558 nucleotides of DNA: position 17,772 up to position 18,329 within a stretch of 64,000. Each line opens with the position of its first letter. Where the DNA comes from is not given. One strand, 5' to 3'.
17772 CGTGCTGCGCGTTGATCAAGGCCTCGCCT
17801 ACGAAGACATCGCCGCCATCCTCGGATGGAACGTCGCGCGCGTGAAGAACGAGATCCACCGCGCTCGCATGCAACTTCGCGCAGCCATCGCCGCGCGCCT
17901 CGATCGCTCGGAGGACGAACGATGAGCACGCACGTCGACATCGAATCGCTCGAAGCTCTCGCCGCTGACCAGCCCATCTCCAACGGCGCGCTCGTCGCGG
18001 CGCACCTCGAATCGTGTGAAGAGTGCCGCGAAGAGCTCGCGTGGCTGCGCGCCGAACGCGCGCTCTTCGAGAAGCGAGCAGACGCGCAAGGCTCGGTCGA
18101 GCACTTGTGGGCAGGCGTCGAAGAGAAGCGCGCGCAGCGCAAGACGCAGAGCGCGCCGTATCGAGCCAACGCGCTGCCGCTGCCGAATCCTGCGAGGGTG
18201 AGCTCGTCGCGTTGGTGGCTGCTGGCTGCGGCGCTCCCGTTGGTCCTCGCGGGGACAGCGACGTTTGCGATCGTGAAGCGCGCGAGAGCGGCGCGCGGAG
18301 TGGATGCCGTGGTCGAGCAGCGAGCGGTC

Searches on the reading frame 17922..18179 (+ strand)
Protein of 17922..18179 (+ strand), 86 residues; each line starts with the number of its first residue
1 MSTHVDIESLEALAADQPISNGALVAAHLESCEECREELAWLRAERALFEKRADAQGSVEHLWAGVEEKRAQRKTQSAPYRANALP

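Call 72: search_solved_structures(query=A4, max_evalue=1, show_alignments=2)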
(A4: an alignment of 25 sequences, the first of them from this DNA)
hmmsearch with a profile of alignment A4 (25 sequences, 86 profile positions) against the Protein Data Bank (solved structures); distinct sequences matched with E-value up to 1: 8.
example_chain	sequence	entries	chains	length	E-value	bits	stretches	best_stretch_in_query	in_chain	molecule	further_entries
8rlz_A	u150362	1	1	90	6.2e-05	26.3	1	1-41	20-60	Antisigma factor DdvA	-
5wuq_C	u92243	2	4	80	0.0017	21.6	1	16-77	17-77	Anti-sigma-W factor RsiW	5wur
8rot_B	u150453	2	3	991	0.0021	21.4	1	6-41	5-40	CHAT domain-containing protein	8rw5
3hug_B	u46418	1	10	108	0.0063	19.8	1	12-38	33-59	PROBABLE CONSERVED MEMBRANE PROTEIN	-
2q1z_B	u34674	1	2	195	0.023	18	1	3-84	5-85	Anti-Sigma factor ChrR, transcriptional activator ChrR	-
2z2s_B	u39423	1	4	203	0.025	17.9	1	3-84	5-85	Anti-Sigma factor ChrR, transcriptional activator ChrR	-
2k5c_A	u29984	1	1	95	0.034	17.5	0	27-43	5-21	uncharacterized protein PF0385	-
6mpx_A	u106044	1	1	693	0.41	14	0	17-38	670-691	fusion protein of non-collagenous domains of collagen type IV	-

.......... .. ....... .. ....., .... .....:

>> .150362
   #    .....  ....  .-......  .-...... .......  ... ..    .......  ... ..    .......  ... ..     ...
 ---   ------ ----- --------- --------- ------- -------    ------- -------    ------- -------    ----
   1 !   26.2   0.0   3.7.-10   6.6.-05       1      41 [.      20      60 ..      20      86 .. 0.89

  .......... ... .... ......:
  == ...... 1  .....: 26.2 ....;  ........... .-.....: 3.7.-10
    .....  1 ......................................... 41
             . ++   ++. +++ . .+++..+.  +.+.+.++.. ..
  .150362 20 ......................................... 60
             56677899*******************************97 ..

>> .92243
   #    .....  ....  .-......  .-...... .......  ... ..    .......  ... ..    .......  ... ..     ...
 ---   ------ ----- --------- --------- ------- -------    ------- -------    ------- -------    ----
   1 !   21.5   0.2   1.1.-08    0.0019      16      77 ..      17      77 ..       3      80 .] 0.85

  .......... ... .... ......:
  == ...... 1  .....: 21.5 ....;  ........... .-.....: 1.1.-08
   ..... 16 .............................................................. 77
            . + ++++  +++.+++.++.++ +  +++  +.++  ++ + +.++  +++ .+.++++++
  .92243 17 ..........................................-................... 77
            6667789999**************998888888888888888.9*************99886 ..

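Call 73: search_protein_families(library=pfam, alignment_id=A4, max_evalue=0.1)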
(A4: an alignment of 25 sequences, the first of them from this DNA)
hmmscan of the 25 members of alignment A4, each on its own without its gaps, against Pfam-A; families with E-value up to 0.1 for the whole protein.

A. member 1, seq(86 aa): 2 families
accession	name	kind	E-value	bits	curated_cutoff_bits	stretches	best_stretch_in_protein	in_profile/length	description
PF13490.11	zf-HC2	-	0.026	15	22.2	1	24-36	23-35/35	Putative zinc-finger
PF18196.7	Cdh1_DBD_1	-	0.066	14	26.4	1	16-77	24-84/120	Chromodomain helicase DNA-binding domain 1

B. families by the number of members that match (of 25 scanned): 4 families
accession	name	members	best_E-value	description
PF13490.11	zf-HC2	23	8.5e-09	Putative zinc-finger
PF18196.7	Cdh1_DBD_1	1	0.066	Chromodomain helicase DNA-binding domain 1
PF03966.22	Trm112p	1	0.069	Trm112p-like protein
PF24460.1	DUF7575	1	0.075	Domain of unknown function (DUF7575)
